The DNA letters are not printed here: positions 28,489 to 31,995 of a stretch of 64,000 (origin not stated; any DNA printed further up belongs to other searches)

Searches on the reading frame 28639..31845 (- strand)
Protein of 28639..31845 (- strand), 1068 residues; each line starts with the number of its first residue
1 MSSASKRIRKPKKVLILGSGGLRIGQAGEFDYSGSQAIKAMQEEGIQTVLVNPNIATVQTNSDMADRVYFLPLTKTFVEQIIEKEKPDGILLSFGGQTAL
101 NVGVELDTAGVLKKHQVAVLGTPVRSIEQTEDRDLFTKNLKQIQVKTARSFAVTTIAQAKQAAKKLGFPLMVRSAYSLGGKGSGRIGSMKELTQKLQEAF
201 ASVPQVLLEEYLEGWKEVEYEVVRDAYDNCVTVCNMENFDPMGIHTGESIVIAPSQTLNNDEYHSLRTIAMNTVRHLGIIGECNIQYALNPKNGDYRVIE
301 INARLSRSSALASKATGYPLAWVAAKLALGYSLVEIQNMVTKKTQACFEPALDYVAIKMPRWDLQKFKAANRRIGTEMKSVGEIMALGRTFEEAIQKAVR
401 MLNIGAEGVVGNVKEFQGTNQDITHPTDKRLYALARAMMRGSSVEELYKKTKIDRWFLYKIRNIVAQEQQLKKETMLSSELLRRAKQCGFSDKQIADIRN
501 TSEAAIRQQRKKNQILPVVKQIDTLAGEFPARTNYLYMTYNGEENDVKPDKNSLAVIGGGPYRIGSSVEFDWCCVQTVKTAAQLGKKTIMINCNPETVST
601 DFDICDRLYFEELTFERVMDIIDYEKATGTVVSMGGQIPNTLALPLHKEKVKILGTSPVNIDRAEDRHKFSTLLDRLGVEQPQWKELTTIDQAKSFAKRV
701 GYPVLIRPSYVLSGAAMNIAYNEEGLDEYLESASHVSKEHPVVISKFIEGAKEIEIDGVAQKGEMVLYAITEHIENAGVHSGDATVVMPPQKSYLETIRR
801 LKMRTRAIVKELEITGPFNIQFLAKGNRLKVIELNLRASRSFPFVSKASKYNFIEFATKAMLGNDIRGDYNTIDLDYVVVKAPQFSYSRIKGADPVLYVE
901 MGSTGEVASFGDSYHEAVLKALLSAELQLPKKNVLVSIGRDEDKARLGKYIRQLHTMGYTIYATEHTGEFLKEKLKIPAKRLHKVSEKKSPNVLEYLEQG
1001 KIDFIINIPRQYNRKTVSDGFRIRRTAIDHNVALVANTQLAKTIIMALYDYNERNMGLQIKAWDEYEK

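Call 52: search_protein_families(library=ncbifam, proteins=[window:28639-31845:-], max_evalue=0.00001)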
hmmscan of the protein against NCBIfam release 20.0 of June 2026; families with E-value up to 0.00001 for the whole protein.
window:28639-31845:- (1068 aa): 43 families (the best 25 are shown)
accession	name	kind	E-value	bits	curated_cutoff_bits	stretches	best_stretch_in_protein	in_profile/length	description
TIGR01369.1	CPSaseII_lrg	equivalog_domain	0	1498.8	1027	1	9-1048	4-1052/1052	carbamoyl-phosphate synthase (glutamine-hydrolyzing) large subunit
NF003671.0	PRK05294.1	equivalog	0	1311.6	599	1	10-1052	6-1050/1058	carbamoyl-phosphate synthase large subunit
NF053643.1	Ddl_archaea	equivalog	2.4e-25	89.3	500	2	41-340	18-308/367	putative pseudomurein biosynthesis ATP-grasp protein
NF006406.0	PRK08654.1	equivalog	3.4e-25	88.5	739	2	38-344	18-331/499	acetyl-CoA carboxylase biotin carboxylase subunit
NF006367.0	PRK08591.1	subfamily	3.4e-23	82.1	597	2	107-343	90-331/451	acetyl-CoA carboxylase biotin carboxylase subunit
NF006286.0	PRK08462.1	equivalog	1.2e-22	80.4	740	2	110-339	95-329/445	acetyl-CoA carboxylase biotin carboxylase subunit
NF009402.0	PRK12767.1-1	equivalog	3.1e-22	78.8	218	2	33-311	15-282/329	carbamoyl phosphate synthase-like protein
TIGR00514.1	accC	equivalog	2.4e-21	76.1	626.5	1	107-343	90-331/449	acetyl-CoA carboxylase biotin carboxylase subunit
NF009554.0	PRK12999.1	equivalog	3.7e-20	71.4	965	1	38-340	21-332/1147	pyruvate carboxylase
NF004679.0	PRK06019.1-5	equivalog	7.3e-19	67.8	326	2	654-835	87-265/376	5-(carboxyamino)imidazole ribonucleotide synthase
TIGR01235.1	pyruv_carbox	equivalog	7.8e-19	66.7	1114.45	1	145-340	130-328/1143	pyruvate carboxylase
TIGR01142.1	purT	equivalog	3.4e-18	65.7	502.15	2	62-278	37-247/380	phosphoribosylglycinamide formyltransferase 2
NF004085.0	PRK05586.1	equivalog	6.3e-18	64.9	723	1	111-341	94-329/448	acetyl-CoA carboxylase biotin carboxylase subunit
NF006766.0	PRK09288.1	equivalog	3e-17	62.5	339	2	11-278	12-260/396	formate-dependent phosphoribosylglycinamide formyltransferase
NF009471.0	PRK12833.1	equivalog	7.9e-17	60.9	686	1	120-345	106-336/467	acetyl-CoA carboxylase biotin carboxylase subunit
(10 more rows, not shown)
